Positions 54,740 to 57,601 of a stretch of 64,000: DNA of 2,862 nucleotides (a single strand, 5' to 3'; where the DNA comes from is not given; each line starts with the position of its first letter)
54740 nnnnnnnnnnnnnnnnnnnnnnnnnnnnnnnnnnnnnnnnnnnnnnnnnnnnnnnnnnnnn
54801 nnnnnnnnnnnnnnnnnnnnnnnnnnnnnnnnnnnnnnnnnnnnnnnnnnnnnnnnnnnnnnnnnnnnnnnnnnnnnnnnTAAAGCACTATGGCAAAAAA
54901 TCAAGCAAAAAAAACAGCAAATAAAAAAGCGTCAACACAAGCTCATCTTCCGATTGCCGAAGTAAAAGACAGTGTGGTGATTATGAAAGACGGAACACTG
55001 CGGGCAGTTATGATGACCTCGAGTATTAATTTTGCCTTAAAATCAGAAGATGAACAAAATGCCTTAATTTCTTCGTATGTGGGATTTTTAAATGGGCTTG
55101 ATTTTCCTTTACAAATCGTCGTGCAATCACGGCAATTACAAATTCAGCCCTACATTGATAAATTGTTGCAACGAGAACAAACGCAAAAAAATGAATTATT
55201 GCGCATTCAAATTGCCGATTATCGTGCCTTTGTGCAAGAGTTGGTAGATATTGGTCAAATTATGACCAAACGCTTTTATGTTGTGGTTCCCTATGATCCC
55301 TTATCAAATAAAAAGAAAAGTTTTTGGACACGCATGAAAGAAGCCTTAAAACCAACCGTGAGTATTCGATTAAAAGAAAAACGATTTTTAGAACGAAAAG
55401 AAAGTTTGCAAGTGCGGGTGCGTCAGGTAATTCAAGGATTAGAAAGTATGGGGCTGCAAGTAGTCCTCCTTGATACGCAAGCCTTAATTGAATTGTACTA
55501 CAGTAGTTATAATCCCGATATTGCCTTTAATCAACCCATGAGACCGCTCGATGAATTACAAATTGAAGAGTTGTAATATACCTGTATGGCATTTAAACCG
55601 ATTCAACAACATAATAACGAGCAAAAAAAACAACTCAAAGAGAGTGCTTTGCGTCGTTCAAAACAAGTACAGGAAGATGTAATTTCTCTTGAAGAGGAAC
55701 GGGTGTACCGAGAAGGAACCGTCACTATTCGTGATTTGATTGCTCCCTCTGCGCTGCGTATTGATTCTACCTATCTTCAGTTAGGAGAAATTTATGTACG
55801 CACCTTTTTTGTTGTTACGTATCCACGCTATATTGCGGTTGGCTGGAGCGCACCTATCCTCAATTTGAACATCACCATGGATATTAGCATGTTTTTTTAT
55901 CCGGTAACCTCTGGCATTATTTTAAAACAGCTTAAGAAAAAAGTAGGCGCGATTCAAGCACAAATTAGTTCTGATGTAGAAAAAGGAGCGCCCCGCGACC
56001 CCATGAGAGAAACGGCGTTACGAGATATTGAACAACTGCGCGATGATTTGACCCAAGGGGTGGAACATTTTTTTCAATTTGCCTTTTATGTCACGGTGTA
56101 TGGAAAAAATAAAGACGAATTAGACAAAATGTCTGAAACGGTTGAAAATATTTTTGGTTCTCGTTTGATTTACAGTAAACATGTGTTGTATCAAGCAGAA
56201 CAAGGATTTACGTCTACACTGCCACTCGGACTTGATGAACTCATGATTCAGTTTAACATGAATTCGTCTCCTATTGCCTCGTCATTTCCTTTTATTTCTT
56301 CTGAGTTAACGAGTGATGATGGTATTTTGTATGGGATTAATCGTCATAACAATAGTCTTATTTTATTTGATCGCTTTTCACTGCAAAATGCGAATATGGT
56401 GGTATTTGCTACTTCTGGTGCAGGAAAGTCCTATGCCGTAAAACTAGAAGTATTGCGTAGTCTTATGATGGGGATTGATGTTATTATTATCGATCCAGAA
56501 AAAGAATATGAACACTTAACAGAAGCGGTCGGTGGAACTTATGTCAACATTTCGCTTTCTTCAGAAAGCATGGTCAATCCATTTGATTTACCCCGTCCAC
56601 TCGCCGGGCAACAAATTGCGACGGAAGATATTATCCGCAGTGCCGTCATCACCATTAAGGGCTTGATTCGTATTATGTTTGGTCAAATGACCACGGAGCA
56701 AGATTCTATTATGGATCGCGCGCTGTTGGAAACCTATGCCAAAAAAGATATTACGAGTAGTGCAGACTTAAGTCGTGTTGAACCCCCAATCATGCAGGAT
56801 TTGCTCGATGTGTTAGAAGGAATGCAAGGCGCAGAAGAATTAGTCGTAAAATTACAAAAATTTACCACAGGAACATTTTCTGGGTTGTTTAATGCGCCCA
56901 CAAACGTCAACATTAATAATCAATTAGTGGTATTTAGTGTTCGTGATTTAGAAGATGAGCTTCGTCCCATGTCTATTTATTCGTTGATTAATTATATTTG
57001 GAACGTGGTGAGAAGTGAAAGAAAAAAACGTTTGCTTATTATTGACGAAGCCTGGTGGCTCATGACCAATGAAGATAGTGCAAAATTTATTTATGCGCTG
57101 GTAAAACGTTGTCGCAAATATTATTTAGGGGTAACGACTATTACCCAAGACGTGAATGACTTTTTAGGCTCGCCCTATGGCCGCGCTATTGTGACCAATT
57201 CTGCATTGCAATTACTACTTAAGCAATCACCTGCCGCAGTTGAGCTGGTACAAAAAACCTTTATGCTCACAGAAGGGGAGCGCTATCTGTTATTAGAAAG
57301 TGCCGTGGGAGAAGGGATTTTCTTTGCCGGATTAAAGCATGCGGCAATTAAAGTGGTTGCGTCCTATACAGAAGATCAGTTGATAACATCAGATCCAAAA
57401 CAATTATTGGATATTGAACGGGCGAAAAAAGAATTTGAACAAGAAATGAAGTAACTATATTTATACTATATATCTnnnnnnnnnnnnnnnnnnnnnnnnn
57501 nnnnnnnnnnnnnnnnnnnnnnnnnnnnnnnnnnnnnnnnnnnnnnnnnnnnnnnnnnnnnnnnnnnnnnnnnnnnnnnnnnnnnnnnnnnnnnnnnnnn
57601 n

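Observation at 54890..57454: VirB4 ATPase split into two ORFs by a single in-frame TAA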

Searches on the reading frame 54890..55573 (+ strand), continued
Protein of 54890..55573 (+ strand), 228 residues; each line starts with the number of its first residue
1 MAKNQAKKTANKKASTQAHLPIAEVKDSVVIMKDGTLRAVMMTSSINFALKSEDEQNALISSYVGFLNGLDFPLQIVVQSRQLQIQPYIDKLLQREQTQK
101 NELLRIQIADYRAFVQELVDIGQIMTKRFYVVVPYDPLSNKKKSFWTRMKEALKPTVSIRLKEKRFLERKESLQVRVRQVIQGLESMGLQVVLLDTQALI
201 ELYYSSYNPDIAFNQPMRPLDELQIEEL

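Call 34: get_annotated_region(hit=H16, flank=4000)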
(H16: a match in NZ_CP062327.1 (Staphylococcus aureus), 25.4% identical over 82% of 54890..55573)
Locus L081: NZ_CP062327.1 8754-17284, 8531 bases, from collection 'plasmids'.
description: Staphylococcus aureus strain NAS_OP_043 plasmid unnamed1, complete sequence
organism: Staphylococcus aureus (NCBI taxid 1280)
taxonomy: Bacteria; Bacillota; Bacilli; Bacillales; Staphylococcaceae; Staphylococcus; Staphylococcus aureus
host: -; source: Homo sapiens; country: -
typing (MOB-suite, as given by PLSDB): non-mobilizable; mating-pair formation MPF_T
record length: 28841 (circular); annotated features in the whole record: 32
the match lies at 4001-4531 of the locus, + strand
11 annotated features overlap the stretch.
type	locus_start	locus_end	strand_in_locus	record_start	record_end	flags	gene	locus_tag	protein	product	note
CDS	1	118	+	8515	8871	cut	-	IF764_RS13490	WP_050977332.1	plasmid segregation protein ParR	-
CDS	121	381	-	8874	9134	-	-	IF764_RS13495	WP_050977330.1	helix-turn-helix transcriptional regulator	-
CDS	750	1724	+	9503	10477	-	-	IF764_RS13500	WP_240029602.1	replication initiator protein A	-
CDS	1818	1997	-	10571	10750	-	-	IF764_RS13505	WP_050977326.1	hypothetical protein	-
CDS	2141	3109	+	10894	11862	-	trsA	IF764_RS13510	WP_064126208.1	conjugative transfer protein TrsA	-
CDS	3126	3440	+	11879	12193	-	-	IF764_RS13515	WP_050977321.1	CagC family type IV secretion system protein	-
CDS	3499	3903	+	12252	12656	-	-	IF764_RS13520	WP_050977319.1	DUF1097 domain-containing protein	-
CDS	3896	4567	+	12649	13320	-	trsD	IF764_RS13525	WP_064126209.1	TrsD/TraD family conjugative transfer protein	-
CDS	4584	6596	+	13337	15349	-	-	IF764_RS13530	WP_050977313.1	DUF87 domain-containing protein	-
CDS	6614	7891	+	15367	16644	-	-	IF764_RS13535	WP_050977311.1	hypothetical protein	-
CDS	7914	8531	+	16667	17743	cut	-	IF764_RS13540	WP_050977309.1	CHAP domain-containing protein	-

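Call 35: get_annotated_region(hit=H2, flank=4000)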
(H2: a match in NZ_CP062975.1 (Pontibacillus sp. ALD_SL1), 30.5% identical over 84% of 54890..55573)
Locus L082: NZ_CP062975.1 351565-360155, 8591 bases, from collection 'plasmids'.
description: Pontibacillus sp. ALD_SL1 plasmid unnamed, complete sequence
organism: Pontibacillus sp. ALD_SL1 (NCBI taxid 2777185)
taxonomy: Bacteria; Bacillota; Bacilli; Bacillales; Bacillaceae; Pontibacillus; Pontibacillus sp. ALD SL1
host: -; source: mangrove mud; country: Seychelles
typing (MOB-suite, as given by PLSDB): non-mobilizable
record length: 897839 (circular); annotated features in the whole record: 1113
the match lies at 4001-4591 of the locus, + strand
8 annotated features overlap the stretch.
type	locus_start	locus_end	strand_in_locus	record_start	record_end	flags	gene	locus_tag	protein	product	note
CDS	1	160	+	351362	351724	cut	-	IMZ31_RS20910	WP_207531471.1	hypothetical protein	-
CDS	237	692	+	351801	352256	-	-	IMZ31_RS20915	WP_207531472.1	Mbov_0395 family pilin-like conjugal transfer protein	-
CDS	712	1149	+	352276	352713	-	-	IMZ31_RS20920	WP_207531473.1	hypothetical protein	-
CDS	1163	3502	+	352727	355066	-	-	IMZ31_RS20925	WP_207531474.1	hypothetical protein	-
CDS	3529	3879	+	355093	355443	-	-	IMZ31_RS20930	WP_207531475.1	hypothetical protein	-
CDS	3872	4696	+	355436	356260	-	-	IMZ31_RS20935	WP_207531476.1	hypothetical protein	-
CDS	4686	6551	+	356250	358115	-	-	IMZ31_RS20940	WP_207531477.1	VirB4-like conjugal transfer ATPase, CD1110 family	-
CDS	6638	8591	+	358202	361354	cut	-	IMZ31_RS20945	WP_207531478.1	peptidoglycan DD-metalloendopeptidase family protein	-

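Call 38: fold_search(model_id=the predicted structure, library=pdb)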
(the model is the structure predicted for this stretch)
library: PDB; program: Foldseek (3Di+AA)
matches with E <= 10: 240; with E <= 0.001: 0
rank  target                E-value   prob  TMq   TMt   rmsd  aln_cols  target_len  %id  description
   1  7o43_B                4.3e-03  1.00  0.41  0.13   7.1       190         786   14  TrwK/VirB4unbound dimer complex from R388 type IV secretion system determined by cryo-EM. (released 2022-06-22)
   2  7o41_B                4.9e-03  1.00  0.40  0.15   7.5       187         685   16  Hexameric composite model of the Inner Membrane Complex (IMC) with the Arches from the fully-assembled R388 type IV se (released 2022-06-22)
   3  8rtb_A                6.6e-03  1.00  0.45  0.16   6.0       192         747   17  Extended inner membrane complex (IMC) protomer structure (TrwM/VirB3-TrwK/VirB4-TrwI/VirB6-TrwG/VirB8-TrwE/VirB10) fro (released 2024-06-19)
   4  8rtd_O                6.6e-03  1.00  0.45  0.15   6.0       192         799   17  Stalk-Arches-IMC structure from the fully-assembled R388 type IV secretion system determined by cryo-EM. (released 2024-06-19)
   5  8rtd_T                6.6e-03  1.00  0.45  0.15   6.0       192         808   17  Stalk-Arches-IMC structure from the fully-assembled R388 type IV secretion system determined by cryo-EM. (released 2024-06-19)
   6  8rtb_B                1.2e-02  0.99  0.38  0.15   8.0       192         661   15  Extended inner membrane complex (IMC) protomer structure (TrwM/VirB3-TrwK/VirB4-TrwI/VirB6-TrwG/VirB8-TrwE/VirB10) fro (released 2024-06-19)
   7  8rtd_V                1.2e-02  0.99  0.38  0.14   7.9       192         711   14  Stalk-Arches-IMC structure from the fully-assembled R388 type IV secretion system determined by cryo-EM. (released 2024-06-19)
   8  8rtd_h                1.3e-02  0.99  0.38  0.21   6.9       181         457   14  Stalk-Arches-IMC structure from the fully-assembled R388 type IV secretion system determined by cryo-EM. (released 2024-06-19)
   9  7o42_A                1.6e-02  0.99  0.39  0.11   6.6       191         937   14  TrwK/VirB4unbound trimer of dimers complex (with Hcp1) from the R388 type IV secretion system determined by cryo-EM. (released 2022-06-22)
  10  8rtd_P                1.7e-02  0.98  0.38  0.13   8.0       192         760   15  Stalk-Arches-IMC structure from the fully-assembled R388 type IV secretion system determined by cryo-EM. (released 2024-06-19)
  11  7o41_A                2.3e-02  0.99  0.42  0.15   6.8       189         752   17  Hexameric composite model of the Inner Membrane Complex (IMC) with the Arches from the fully-assembled R388 type IV se (released 2022-06-22)
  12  7o42_E                3.3e-02  0.98  0.40  0.12   7.0       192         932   13  TrwK/VirB4unbound trimer of dimers complex (with Hcp1) from the R388 type IV secretion system determined by cryo-EM. (released 2022-06-22)
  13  7o43_A                3.5e-02  0.99  0.43  0.14   5.8       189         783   13  TrwK/VirB4unbound dimer complex from R388 type IV secretion system determined by cryo-EM. (released 2022-06-22)
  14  8rtd_g                7.3e-02  0.97  0.40  0.14   6.4       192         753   15  Stalk-Arches-IMC structure from the fully-assembled R388 type IV secretion system determined by cryo-EM. (released 2024-06-19)
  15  9gab_D                1.5e-01  0.28  0.21  0.32  12.3       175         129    8  Structure and catalytic mechanism of SAM-AMP lyase in Clostridium botulinum CorA-associated type III CRISPR system (released 2025-07-02)
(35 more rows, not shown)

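Call 40: find_encoding_contigs(protein=P0003, flank=4000, max_places=2)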
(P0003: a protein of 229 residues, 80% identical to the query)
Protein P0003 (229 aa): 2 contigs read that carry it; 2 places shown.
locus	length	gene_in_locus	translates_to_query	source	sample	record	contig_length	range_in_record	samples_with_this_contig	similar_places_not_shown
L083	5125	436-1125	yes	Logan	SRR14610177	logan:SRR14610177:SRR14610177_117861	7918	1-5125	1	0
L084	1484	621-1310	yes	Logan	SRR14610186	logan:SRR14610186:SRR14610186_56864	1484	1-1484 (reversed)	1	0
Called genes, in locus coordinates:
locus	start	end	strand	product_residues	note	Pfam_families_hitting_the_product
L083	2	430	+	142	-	?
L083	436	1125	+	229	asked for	PF26593:TraC-like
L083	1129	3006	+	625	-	PF01935:DUF87, PF12846:AAA_10 (faint), PF19044:P-loop_TraG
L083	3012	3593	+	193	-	-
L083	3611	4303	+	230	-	PF18912:DZR_2 (weak), PF00156:Pribosyltran (weak)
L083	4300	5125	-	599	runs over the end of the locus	PF00270:DEAD, PF00271:Helicase_C, PF16124:RecQ_Zn_bind, PF09382:RQC, PF00570:HRDC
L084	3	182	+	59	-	?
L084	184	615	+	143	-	PF12666:PrgI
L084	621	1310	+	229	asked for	PF26593:TraC-like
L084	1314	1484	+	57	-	?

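Call 41: find_encoding_contigs(protein=P0002, flank=2000, max_places=2)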
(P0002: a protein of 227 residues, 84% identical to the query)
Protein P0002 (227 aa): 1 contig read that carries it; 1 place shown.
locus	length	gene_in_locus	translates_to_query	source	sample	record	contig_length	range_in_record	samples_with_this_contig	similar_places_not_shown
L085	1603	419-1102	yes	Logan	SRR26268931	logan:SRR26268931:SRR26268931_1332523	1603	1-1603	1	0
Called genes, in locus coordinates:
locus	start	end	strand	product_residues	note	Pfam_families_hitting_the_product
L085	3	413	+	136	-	?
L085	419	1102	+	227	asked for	PF26593:TraC-like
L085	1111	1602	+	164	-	?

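Call 52: get_annotated_region(hit=H13, flank=3500)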
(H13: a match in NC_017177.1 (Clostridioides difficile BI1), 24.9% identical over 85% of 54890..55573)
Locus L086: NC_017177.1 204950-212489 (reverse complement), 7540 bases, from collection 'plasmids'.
description: Clostridioides difficile BI1 plasmid unnamed, complete sequence
organism: Clostridioides difficile BI1 (NCBI taxid 699034)
taxonomy: Bacteria; Bacillota; Clostridia; Peptostreptococcales; Peptostreptococcaceae; Clostridioides; Clostridioides difficile; Clostridioides difficile BI1
host: -; source: Homo sapiens; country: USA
typing (MOB-suite, as given by PLSDB): non-mobilizable
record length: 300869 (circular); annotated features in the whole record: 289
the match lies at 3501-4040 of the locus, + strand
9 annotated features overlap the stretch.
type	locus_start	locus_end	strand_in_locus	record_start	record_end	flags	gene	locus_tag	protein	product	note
CDS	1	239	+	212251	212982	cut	-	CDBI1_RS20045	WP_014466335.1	hypothetical protein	-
CDS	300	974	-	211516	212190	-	-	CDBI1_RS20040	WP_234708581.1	thioredoxin fold domain-containing protein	-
CDS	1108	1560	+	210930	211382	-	-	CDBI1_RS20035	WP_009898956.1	hypothetical protein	-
CDS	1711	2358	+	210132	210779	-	-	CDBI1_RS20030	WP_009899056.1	sigma-70 family RNA polymerase sigma factor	GO:0006352 - DNA-templated transcription initiation [Evidence IEA]; GO:0006355 - regulation of DNA-templated ...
CDS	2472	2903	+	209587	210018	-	-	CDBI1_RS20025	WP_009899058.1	hypothetical protein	-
CDS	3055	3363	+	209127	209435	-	-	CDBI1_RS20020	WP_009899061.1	PrgI family protein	-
CDS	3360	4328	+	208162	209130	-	-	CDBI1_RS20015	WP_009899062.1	hypothetical protein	-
CDS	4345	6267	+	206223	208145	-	-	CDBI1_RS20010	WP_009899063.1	ATP-binding protein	-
CDS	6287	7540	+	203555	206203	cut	-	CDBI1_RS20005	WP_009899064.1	hypothetical protein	-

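Call 53: get_annotated_region(hit=H19, flank=3500)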
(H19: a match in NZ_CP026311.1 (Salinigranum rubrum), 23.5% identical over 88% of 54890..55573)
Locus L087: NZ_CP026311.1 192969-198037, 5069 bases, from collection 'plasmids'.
description: Salinigranum rubrum strain GX10 plasmid unnamed2, complete sequence
organism: Salinigranum rubrum (NCBI taxid 755307)
taxonomy: Archaea; Euryarchaeota; Halobacteria; Halobacteriales; Haloferacaceae; Salinigranum; Salinigranum rubrum
host: -; source: cell culture,marine solar saltern brine; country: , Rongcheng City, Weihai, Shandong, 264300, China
typing (MOB-suite, as given by PLSDB): non-mobilizable
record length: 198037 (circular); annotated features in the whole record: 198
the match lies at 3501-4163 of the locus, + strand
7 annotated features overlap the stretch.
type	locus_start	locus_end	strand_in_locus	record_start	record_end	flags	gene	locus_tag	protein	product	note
CDS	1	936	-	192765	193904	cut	-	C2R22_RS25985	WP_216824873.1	hypothetical protein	-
CDS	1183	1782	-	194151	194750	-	-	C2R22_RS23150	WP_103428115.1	hypothetical protein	-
CDS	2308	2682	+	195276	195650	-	-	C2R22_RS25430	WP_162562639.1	hypothetical protein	-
CDS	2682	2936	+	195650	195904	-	-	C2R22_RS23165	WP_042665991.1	hypothetical protein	-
CDS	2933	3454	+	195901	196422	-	-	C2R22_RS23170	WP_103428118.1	hypothetical protein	-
CDS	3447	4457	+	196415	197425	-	-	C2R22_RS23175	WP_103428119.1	hypothetical protein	-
CDS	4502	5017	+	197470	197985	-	-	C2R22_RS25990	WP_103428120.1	hypothetical protein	-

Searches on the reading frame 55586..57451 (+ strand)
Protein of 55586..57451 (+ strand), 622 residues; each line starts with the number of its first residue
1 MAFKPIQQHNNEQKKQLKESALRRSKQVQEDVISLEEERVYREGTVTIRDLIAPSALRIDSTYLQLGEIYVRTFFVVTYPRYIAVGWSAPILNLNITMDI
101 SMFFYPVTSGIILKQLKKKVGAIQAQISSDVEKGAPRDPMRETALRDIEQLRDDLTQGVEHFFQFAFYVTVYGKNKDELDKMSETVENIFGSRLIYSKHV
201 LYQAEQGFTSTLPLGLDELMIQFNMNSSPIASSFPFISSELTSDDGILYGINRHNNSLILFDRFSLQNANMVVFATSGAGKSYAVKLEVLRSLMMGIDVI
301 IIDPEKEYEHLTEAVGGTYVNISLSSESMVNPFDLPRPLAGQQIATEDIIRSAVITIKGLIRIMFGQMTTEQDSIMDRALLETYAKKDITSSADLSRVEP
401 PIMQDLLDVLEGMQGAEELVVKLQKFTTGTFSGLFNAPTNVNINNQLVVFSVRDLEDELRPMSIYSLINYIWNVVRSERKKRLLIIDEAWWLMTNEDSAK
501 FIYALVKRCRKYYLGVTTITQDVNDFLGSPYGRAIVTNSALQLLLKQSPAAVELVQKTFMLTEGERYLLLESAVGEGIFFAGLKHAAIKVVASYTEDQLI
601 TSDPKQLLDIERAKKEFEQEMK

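Call 5: search_protein_families(library=pfam, proteins=[window:55586-57451:+], max_evalue=0.01)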
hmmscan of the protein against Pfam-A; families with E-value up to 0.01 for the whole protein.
window:55586-57451:+ (622 aa): 5 families
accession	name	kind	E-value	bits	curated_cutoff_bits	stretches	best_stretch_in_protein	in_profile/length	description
PF19044.6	P-loop_TraG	-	8.7e-26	90.9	25.8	2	423-570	188-343/413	TraG P-loop domain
PF12846.13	AAA_10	-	4.5e-11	42.8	27.5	2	267-315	20-68/362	AAA-like domain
PF01935.23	DUF87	-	1.2e-09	39.1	23.2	1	271-399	26-141/220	Helicase HerA, central domain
PF13401.12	AAA_22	-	0.0055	17.4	27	0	462-507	66-109/130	AAA domain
PF11130.14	TraC_F_IV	-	0.008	15.7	28.1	0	116-193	275-352/375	TraC protein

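Call 6: search_protein_families(library=ncbifam, proteins=[window:55586-57451:+], max_evalue=0.01)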
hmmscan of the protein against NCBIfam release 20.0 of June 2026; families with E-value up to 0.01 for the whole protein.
window:55586-57451:+ (622 aa): 13 families
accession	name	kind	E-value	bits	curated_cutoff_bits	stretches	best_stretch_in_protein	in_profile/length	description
NF045971.1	conju_CD1110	equivalog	1.5e-103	347.5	325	1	32-582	172-728/752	VirB4-like conjugal transfer ATPase, CD1110 family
NF045975.1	VirB4_plasma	equivalog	3.9e-83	279.6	590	1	8-599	273-892/894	Mbov_0397 family ICE element conjugal transfer ATPase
TIGR02746.1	TraC-F-type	equivalog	9.3e-62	209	567.05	1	139-557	293-719/800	type IV secretion system protein TraC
TIGR00929.1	VirB4_CagE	subfamily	4.1e-34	117.9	643.1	1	65-569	236-724/792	VirB4 family type IV secretion/conjugal transfer ATPase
NF010278.0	PRK13721.1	subfamily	4.7e-25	87.6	1177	1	139-552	339-766/874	type IV secretion system protein TraC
NF041017.1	DNA_import_CedB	equivalog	2.7e-15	56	700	1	138-526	144-519/590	DNA import protein CedB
TIGR03783.1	Bac_Flav_CT_G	subfamily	2.9e-13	48.6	261.55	1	422-570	603-758/829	TraG family conjugative transposon ATPase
NF010473.0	PRK13898.1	equivalog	1.8e-09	36.2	1050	1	272-592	451-752/801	type IV secretion system ATPase VirB4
NF010447.0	PRK13873.1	equivalog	5e-08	31.3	1020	1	392-556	548-713/815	conjugal transfer protein TrbE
NF052333.1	ATPase_TcpF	exception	1.8e-06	26.1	1100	1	142-314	326-508/813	conjugal transfer ATPase TcpF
NF053655.1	CedD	equivalog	2.5e-05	23.1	600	0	427-521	357-458/527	DNA-translocating ATPase CedD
TIGR03744.1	traC_PFL_4706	equivalog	7.3e-05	20.8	520.6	0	416-574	661-823/892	conjugative transfer ATPase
NF042935.1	SCO6880_fam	subfamily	0.00021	20.4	60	1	102-216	365-477/477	SCO6880 family protein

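Call 8: find_homologous_proteins(query=window:55586-57451:+)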
Query window:55586-57451:+ (622 aa): 8000 proteins with E <= 0.001 among 8000 candidates; the best 120 are listed.
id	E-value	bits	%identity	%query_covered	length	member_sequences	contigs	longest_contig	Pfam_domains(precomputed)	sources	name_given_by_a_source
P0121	0.0e+0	1362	100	100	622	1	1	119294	PF19044.7,PF01935.24,PF12846.14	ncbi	-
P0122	0.0e+0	1192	85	100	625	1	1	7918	PF19044.7,PF01935.24,PF12846.14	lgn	-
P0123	0.0e+0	1173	83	100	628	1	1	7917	PF19044.7,PF01935.24,PF12846.14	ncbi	-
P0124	0.0e+0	1162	85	94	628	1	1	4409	PF19044.7,PF01935.24,PF12846.14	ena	-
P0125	0.0e+0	1158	81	100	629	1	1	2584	PF19044.7,PF01935.24,PF12846.14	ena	-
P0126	0.0e+0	1158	84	93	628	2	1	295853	PF19044.7,PF01935.24,PF12846.14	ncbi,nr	ncbi:MAG: DUF87 domain-containing protein [Candidatus Magasanikbacteria bacterium]|nr:DUF87 domain-c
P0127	0.0e+0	1154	81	100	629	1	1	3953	PF19044.7,PF01935.24,PF12846.14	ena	-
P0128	0.0e+0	1152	82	98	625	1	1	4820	PF19044.7,PF01935.24,PF12846.14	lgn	-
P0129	0.0e+0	1150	81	100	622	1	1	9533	PF19044.7,PF01935.24,PF12846.14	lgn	-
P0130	0.0e+0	1149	81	100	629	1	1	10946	PF19044.7,PF01935.24,PF12846.14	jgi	-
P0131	0.0e+0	1148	81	100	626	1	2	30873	PF19044.7,PF01935.24,PF12846.14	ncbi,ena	-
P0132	0.0e+0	1148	81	100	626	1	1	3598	PF19044.7,PF01935.24,PF12846.14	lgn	-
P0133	0.0e+0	1148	81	100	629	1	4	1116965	PF19044.7,PF01935.24,PF12846.14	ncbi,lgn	-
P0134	0.0e+0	1148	81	100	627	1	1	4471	PF19044.7,PF01935.24,PF12846.14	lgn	-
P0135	0.0e+0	1147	81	100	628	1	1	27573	PF19044.7,PF01935.24,PF12846.14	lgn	-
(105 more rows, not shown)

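Call 16: search_solved_structures(query=window:55586-57451:+, max_evalue=0.001)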
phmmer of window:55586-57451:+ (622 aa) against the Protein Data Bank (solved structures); distinct sequences matched with E-value up to 0.001: 4.
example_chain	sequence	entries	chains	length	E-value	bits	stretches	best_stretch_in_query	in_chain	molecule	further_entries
4ag5_A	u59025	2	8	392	5.3e-44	154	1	241-601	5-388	TYPE IV SECRETORY PATHWAY VIRB4 COMPONENTS-LIKE PROTEIN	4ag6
7o41_A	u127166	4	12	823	0.0005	22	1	270-568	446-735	TrwK protein | Type IV secretion system protein virB4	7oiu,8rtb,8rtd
7o43_A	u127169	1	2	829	0.00051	22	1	270-568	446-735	TrwK protein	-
7o42_A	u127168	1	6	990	0.00075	21.4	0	270-568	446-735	TrwK protein,Protein hcp1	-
